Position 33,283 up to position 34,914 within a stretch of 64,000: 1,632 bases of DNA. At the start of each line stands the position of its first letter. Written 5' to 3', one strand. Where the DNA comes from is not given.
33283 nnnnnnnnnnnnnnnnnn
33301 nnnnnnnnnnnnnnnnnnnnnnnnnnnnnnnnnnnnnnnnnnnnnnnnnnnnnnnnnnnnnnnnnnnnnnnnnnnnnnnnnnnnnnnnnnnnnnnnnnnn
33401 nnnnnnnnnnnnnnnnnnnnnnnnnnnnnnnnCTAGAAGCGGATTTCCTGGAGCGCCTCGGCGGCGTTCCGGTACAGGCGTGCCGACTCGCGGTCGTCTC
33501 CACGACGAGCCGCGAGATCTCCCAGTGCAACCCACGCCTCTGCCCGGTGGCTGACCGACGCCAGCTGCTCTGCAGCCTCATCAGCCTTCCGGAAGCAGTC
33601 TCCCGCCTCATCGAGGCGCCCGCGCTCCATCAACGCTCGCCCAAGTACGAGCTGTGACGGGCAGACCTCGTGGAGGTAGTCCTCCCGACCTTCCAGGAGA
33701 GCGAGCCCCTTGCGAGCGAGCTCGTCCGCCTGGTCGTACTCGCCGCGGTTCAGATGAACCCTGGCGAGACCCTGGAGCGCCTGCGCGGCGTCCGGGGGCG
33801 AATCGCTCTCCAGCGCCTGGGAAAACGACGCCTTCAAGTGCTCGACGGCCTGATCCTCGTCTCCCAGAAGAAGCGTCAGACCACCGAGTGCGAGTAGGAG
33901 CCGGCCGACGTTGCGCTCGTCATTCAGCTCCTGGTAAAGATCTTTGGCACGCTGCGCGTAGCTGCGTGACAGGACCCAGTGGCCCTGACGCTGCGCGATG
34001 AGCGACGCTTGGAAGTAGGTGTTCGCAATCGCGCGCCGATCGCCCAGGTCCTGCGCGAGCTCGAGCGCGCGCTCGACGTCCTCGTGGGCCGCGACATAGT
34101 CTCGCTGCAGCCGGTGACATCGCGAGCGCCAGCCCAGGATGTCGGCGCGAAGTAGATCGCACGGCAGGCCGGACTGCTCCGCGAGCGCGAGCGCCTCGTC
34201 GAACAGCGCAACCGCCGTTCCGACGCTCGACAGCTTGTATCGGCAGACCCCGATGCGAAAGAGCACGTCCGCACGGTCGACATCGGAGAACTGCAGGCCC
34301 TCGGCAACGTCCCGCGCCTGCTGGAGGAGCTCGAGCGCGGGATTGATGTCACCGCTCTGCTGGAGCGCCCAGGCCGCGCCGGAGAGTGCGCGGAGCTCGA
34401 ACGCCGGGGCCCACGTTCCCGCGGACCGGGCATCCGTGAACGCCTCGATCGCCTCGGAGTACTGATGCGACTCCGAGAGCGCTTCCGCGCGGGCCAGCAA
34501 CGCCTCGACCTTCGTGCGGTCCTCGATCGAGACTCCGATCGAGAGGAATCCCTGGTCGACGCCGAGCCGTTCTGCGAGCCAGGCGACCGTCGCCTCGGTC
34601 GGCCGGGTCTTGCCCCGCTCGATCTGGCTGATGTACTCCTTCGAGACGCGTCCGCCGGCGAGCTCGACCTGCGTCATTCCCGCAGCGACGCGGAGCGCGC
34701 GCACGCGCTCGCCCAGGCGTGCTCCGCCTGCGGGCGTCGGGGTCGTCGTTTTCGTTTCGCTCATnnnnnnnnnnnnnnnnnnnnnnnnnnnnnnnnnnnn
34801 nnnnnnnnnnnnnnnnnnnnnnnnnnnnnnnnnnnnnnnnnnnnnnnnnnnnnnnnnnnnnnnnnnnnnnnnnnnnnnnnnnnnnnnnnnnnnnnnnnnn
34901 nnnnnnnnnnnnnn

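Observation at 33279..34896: XRE-HTH/TPR regulator tightly coupled to a 31-codon hydrophobic pre-peptide ORF: candidate RRNPP/Rgg-like peptide-signalling cassette outside Firmicutes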

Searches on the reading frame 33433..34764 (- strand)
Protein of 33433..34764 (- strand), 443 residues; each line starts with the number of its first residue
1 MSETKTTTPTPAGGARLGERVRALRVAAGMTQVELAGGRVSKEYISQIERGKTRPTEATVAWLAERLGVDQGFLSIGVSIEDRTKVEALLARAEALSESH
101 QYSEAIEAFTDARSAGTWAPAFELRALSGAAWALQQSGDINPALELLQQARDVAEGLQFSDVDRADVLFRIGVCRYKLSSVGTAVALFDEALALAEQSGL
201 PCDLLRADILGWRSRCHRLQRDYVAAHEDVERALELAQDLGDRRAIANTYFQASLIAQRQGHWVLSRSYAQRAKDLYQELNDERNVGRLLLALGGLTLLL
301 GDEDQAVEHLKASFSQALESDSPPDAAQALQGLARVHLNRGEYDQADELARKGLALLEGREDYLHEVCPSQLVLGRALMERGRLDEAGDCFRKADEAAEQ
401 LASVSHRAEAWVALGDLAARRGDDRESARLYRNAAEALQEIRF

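Call 3: search_protein_families(library=pfam, proteins=[window:33433-34764:-], max_evalue=0.01)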
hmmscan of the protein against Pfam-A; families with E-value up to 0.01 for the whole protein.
window:33433-34764:- (443 aa): 22 families
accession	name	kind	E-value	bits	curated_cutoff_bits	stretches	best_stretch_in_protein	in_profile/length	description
PF13424.12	TPR_12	-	2.4e-28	98.6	30.1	6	288-358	4-76/77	Tetratricopeptide repeat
PF07719.23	TPR_2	-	2e-22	77.8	27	0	207-238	1-32/34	Tetratricopeptide repeat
PF17874.7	TPR_MalT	-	2.1e-15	57.3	45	2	290-442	43-195/336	MalT-like TPR region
PF00515.34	TPR_1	-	9.6e-15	54.1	27.8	0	374-394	7-27/34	Tetratricopeptide repeat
PF13560.12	HTH_31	-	2.2e-11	44.3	27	1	16-71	1-58/64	Helix-turn-helix domain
PF13432.12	TPR_16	-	1.1e-10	42.1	32.7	2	130-197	3-63/65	Tetratricopeptide repeat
PF13181.12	TPR_8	-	1.5e-10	40.8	25.7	0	372-399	5-32/34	Tetratricopeptide repeat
PF01381.28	HTH_3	-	8.3e-10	39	23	1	21-70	1-51/55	Helix-turn-helix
PF13428.12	TPR_14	-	9.5e-10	38.6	23.5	0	328-364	2-38/44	Tetratricopeptide repeat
PF13431.12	TPR_17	-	5.2e-07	29.9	24.4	0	315-346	3-32/34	Tetratricopeptide repeat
PF12844.13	HTH_19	-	2.3e-06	27.8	30.2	1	18-71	1-55/64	Helix-turn-helix domain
PF25062.1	ARM_TT21_N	-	3.1e-05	24.3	40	0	229-350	78-191/222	Tetratricopeptide repeat protein 21 N-terminal ARM repeat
PF14938.12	SNAP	-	3.8e-05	23.8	25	0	215-348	43-176/282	Soluble NSF attachment protein, SNAP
PF13176.12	TPR_7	-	5.6e-05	23.4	27.9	0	329-361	1-33/36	Tetratricopeptide repeat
PF12895.13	ANAPC3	-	9.7e-05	23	27.2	0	212-253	28-69/82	Anaphase-promoting complex, cyclosome, subunit 3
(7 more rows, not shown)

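Call 4: search_protein_families(library=ncbifam, proteins=[window:33433-34764:-], max_evalue=0.01)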
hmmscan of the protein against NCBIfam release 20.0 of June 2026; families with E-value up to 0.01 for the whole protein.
window:33433-34764:- (443 aa): 19 families
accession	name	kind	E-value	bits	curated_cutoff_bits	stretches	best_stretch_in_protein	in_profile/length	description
NF041717.1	HaaA_phane_TPR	equivalog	3e-10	38.9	1125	1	216-336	761-881/882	cyclophane-containing RiPP biosynthesis TPR protein HaaT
NF053617.1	SARPRegAfsRStmc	equivalog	3e-09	35.4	1430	1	233-399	722-887/986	SARP-family global regulator AfsR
NF053720.1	NsdA_fam_reg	subfamily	3.5e-09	36.7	75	1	298-359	340-400/432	NsdA family TPR-like regulatory protein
TIGR03070.1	couple_hipB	subfamily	2.1e-06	27.6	71.65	1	17-69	3-56/58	type II toxin-antitoxin system Y4mF family antitoxin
NF053520.1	HK_Porph_FimS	equivalog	5.7e-06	24.9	600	1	179-355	98-272/618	sensor histidine kinase FimS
NF040959.1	MamA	equivalog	9e-06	25.3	200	1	81-196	66-170/204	magnetosome protein MamA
NF006015.0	PRK08154.1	subfamily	3.4e-05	23.2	204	1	15-65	29-80/314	anaerobic benzoate catabolism transcriptional regulator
NF033762.1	social_mot_Tgl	equivalog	5.6e-05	22.6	225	0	244-385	28-153/252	social motility TPR repeat lipoprotein Tgl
NF003420.0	PRK04841.1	equivalog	8.9e-05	20.7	537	1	333-407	458-529/903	HTH-type transcriptional regulator MalT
TIGR00540.1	TPR_hemY_coli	hypoth_equivalog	0.00013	20.9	142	1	379-434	330-385/385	heme biosynthesis-associated TPR protein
NF038139.1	Reg_Aceta_RamB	equivalog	0.00016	20.4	700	1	17-75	3-62/465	acetate metabolism transcriptional regulator RamB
NF002725.1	PRK02603.1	equivalog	0.00019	21.5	143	0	246-348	34-127/173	photosystem I assembly protein Ycf3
TIGR02521.1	type_IV_pilW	equivalog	0.00025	20.7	154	0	306-352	150-194/234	type IV pilus biogenesis/stability protein PilW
TIGR02552.1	LcrH_SycD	equivalog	0.00077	19.2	104.8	0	148-199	35-86/136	SycD/LcrH family type III secretion system chaperone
NF033920.0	C39_PA2778_fam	equivalog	0.0017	17.8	150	0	287-356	190-253/255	PA2778 family cysteine peptidase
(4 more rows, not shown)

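Call 5: search_solved_structures(query=window:33433-34764:-, max_evalue=1)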
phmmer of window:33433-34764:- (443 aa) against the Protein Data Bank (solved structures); distinct sequences matched with E-value up to 1: 81 (the best 60 are shown).
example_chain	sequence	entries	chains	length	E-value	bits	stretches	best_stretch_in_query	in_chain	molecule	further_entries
9qhb_A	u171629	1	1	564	7.1e-18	68.3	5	216-436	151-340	Engineered tetratricopeptide repeat protein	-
9qhc_A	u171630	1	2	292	1.2e-14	57.6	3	217-436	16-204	Engineered tetratricopeptide repeat protein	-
8bu0_A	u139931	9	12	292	4.1e-14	55.9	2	293-436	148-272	Consensus tetratricopeptide repeat protein | Crystal structure of an 8-repeat consensus TPR superhelix with Zinc. | Monomer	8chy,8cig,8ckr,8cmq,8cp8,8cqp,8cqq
8ch0_A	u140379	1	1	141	6.2e-07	32.3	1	293-436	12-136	Consensus tetratricopeptide repeat protein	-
2fo7_A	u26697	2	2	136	6.5e-07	32.2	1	293-436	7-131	SYNTHETIC CONSENSUS TPR PROTEIN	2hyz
5a7d_B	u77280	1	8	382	2.1e-06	30.5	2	308-422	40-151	PINS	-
7obi_A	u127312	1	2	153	6e-06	29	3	271-356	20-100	CTPR-rv4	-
4a1s_A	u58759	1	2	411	2.3e-05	27.1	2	330-422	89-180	PARTNER OF INSCUTEABLE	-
2wqh_A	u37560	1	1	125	2.4e-05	27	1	323-437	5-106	CTPR3Y3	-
1na0_A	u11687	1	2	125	6.3e-05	25.7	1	323-436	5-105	designed protein CTPR3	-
9gzg_A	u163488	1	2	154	0.00011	24.9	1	300-436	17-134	Engineered CTPR protein with glutamic acids for conductivity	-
5a6c_A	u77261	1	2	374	0.0004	23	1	220-356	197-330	G-PROTEIN-SIGNALING MODULATOR 2, AFADIN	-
3ro2_A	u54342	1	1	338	0.0005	22.7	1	183-356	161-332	G-protein-signaling modulator 2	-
4g2v_A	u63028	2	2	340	0.00051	22.7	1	183-356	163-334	G-protein-signaling modulator 2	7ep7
6hc2_A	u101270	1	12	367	0.00061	22.4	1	213-356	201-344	G-protein-signaling modulator 2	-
4gyo_A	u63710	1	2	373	0.01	18.4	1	217-397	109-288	Response regulator aspartate phosphatase J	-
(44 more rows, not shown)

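Call 6: find_homologous_proteins(query=window:33433-34764:-, max_evalue=0.00001)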
Query window:33433-34764:- (443 aa): 6558 proteins with E <= 0.00001 among 8000 candidates; the best 120 are listed.
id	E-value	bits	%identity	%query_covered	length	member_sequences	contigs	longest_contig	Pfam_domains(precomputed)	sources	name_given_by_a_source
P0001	1.8e-280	948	100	100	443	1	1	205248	PF13431.13,PF12844.14,PF17874.8,PF00515.35,PF01381.29,PF13424.13,PF13432.13,PF13428.13,PF13181.13,PF13560.13,PF07719.24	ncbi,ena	-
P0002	1.2e-279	945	100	100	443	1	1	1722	PF13431.13,PF12844.14,PF17874.8,PF00515.35,PF01381.29,PF13424.13,PF13432.13,PF13428.13,PF13181.13,PF13560.13,PF07719.24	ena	-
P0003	1.9e-278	941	99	100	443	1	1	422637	PF13431.13,PF12844.14,PF17874.8,PF00515.35,PF01381.29,PF13424.13,PF13432.13,PF13428.13,PF13181.13,PF13560.13,PF07719.24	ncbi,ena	-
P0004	1.6e-276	935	98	100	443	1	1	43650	PF13431.13,PF12844.14,PF17874.8,PF00515.35,PF01381.29,PF13424.13,PF13432.13,PF13428.13,PF13181.13,PF13560.13,PF07719.24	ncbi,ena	-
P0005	2.6e-274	928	98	100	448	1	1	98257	PF13431.13,PF12844.14,PF17874.8,PF00515.35,PF01381.29,PF13424.13,PF13432.13,PF13428.13,PF13181.13,PF13560.13,PF07719.24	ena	-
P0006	3.6e-274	927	98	100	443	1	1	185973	PF13431.13,PF12844.14,PF17874.8,PF00515.35,PF01381.29,PF13424.13,PF13432.13,PF13428.13,PF13181.13,PF13560.13,PF07719.24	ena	-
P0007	8.0e-273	923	97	100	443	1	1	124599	PF13431.13,PF12844.14,PF01381.29,PF13428.13,PF17874.8,PF00515.35,PF12895.14,PF13424.13,PF13432.13,PF13181.13,PF13560.13,PF07719.24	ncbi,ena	-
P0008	1.2e-272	922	97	100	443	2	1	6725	PF13431.13,PF12844.14,PF01381.29,PF13176.13,PF13428.13,PF17874.8,PF00515.35,PF13424.13,PF13432.13,PF13181.13,PF13560.13,PF07719.24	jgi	jgi:tetratricopeptide (TPR) repeat protein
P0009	5.6e-272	920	96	100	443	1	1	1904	PF13431.13,PF12844.14,PF01381.29,PF13428.13,PF17874.8,PF00515.35,PF12895.14,PF13424.13,PF13432.13,PF13181.13,PF13560.13,PF07719.24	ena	-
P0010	8.0e-262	887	94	100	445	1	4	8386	PF13431.13,PF12844.14,PF01381.29,PF13428.13,PF17874.8,PF00515.35,PF12895.14,PF13424.13,PF13432.13,PF13181.13,PF13560.13,PF07719.24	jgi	jgi:tetratricopeptide (TPR) repeat protein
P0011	4.5e-261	884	93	100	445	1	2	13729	PF13431.13,PF12844.14,PF01381.29,PF13428.13,PF17874.8,PF00515.35,PF12895.14,PF13424.13,PF13432.13,PF13181.13,PF13560.13,PF07719.24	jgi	jgi:tetratricopeptide (TPR) repeat protein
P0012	2.8e-260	882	94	97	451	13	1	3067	PF13431.13,PF12844.14,PF01381.29,PF13428.13,PF17874.8,PF00515.35,PF12895.14,PF13424.13,PF13432.13,PF13181.13,PF13560.13,PF07719.24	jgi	jgi:tetratricopeptide (TPR) repeat protein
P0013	2.7e-258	875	93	99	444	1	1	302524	PF13431.13,PF12844.14,PF17874.8,PF00515.35,PF01381.29,PF13424.13,PF13432.13,PF13428.13,PF13181.13,PF13560.13,PF07719.24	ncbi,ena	-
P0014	1.1e-257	873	93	98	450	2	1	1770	PF13431.13,PF12844.14,PF01381.29,PF13428.13,PF17874.8,PF00515.35,PF12895.14,PF13424.13,PF13432.13,PF13181.13,PF13560.13,PF07719.24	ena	-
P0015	2.8e-253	858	94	96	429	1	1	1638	PF12844.14,PF17874.8,PF00515.35,PF01381.29,PF12895.14,PF13424.13,PF13432.13,PF13428.13,PF13181.13,PF13560.13,PF07719.24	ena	-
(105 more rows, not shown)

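Call 9: find_related_loci(query=A1, collection=genome_contigs, flank=4000)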
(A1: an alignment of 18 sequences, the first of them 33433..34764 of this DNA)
Query A1 (443 aa) in genome_contigs; peptide patterns used: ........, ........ (x = any residue, [..] = any of these).
327 stretches matched a pattern; 288 encode a relative of the query (tblastn E <= 1e-3); the best 80 are kept; 80 distinct loci.
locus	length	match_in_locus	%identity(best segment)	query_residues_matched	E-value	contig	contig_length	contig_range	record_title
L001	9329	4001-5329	97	1-443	0e+0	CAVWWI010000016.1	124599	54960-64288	MAG: uncultured Actinomycetes bacterium isolate MFD05088.bin.2.33 genome assembly, contig: contig_37333, whole genome sh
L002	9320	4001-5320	93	6-443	0e+0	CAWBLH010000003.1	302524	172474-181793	MAG: uncultured Actinomycetes bacterium isolate MFD02360.bin.2.139 genome assembly, contig: contig_3909, whole genome sh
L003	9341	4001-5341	89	1-443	0e+0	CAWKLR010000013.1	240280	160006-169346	MAG: uncultured Actinomycetes bacterium isolate MFD08497.bin.2.61 genome assembly, contig: contig_33735, whole genome sh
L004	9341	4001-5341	89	1-443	0e+0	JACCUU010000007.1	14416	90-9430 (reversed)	MAG: Actinomycetota bacterium isolate MGR_bin108 SD2897-2912_k127_6022981, whole genome shotgun sequence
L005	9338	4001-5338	88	1-443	0e+0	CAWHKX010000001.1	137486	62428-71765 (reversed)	MAG: uncultured Actinomycetes bacterium isolate MFD02840.bin.2.220 genome assembly, contig: contig_117307, whole genome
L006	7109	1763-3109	88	1-443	0e+0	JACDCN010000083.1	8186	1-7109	MAG: Actinomycetota bacterium isolate MGR_bin309 SD2897_NODE_2245_length_8186_cov_2.163544, whole genome shotgun sequenc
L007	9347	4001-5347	85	1-443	0e+0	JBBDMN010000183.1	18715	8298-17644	MAG: Gaiellaceae bacterium isolate LejiaB_68_25 Lejia_B_3636_length_18715_cov_15, whole genome shotgun sequence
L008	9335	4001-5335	82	1-443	0e+0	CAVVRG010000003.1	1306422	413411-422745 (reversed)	MAG: uncultured Actinomycetes bacterium isolate MFD05176.bin.1.306 genome assembly, contig: contig_2047, whole genome sh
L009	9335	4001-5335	82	1-443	0e+0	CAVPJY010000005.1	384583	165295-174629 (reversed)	MAG: uncultured Actinomycetes bacterium isolate MFD10007.bin.2.119 genome assembly, contig: contig_24125, whole genome s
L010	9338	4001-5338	81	1-443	0e+0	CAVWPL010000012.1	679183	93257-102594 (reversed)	MAG: uncultured Actinomycetes bacterium isolate MFD00962.bin.2.106 genome assembly, contig: contig_53096, whole genome s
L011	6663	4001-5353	80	4-443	0e+0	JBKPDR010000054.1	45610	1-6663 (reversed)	MAG: Actinomycetota bacterium isolate GB_EKS_MAG_00019 GB_EKS_000001147056, whole genome shotgun sequence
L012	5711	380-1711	81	1-443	0e+0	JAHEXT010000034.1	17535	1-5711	MAG: Actinomycetes bacterium isolate nzgw110 NODE_3142_length_17536_cov_4.487281, whole genome shotgun sequence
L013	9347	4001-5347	81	1-441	0e+0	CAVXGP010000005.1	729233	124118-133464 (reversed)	MAG: uncultured Actinomycetes bacterium isolate MFD02360.bin.3.230 genome assembly, contig: contig_18265, whole genome s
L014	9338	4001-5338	75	1-443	0e+0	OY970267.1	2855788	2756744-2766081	MAG: uncultured Actinomycetes bacterium isolate MFD00962.bin.1.19 genome assembly, chromosome: 1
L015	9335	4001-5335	80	1-443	0e+0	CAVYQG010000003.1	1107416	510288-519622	MAG: uncultured Actinomycetes bacterium isolate MFD06229.bin.2.154 genome assembly, contig: contig_35526, whole genome s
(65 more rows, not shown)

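Call 26: predict_structure(alignment_id=A1)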
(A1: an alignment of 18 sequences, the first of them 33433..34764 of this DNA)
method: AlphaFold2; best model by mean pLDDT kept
length: 443 residues; sequences in the alignment: 18
mean_pLDDT: 88.4   pTM: 0.73
mean pLDDT of the five models: 88.4, 85.1, 83.1, 81.5, 79.7
residues with pLDDT >= 90: 264; 70-90: 158; 50-70: 6; < 50: 15
segments of 3 or more residues with pLDDT < 50: 1-15
pLDDT, mean of each block of 10 residues (from residue 1): 28 58 85 86 90 84 84 76 88 90 93 81 93 93 97 91 96 94 96 93 94 92 92 94 93 90 93 95 89 93 94 91 91 95 96 88 86 96 96 93 88 92 82 85 66
secondary structure, 60 per line:
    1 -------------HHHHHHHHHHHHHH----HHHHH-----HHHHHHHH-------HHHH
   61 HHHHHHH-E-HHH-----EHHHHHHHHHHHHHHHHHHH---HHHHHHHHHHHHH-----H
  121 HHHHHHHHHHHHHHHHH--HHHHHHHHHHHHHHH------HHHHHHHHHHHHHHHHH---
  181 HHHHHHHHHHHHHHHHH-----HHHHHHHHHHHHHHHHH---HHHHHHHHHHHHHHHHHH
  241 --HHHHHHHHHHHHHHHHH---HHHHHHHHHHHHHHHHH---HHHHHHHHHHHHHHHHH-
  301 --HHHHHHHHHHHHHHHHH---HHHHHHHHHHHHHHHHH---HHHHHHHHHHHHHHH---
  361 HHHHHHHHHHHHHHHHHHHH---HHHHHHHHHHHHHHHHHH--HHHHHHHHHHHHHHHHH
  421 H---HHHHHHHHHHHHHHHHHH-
elements in order: H14-27 H32-36 H42-49 H57-67 H80-98 H102-114 H120-137 H140-154 H161-177 H181-197 H203-219 H223-240 H243-259 H263-279 H283-299 H303-319 H323-339 H343-357 H361-380 H384-401 H404-421 H425-442
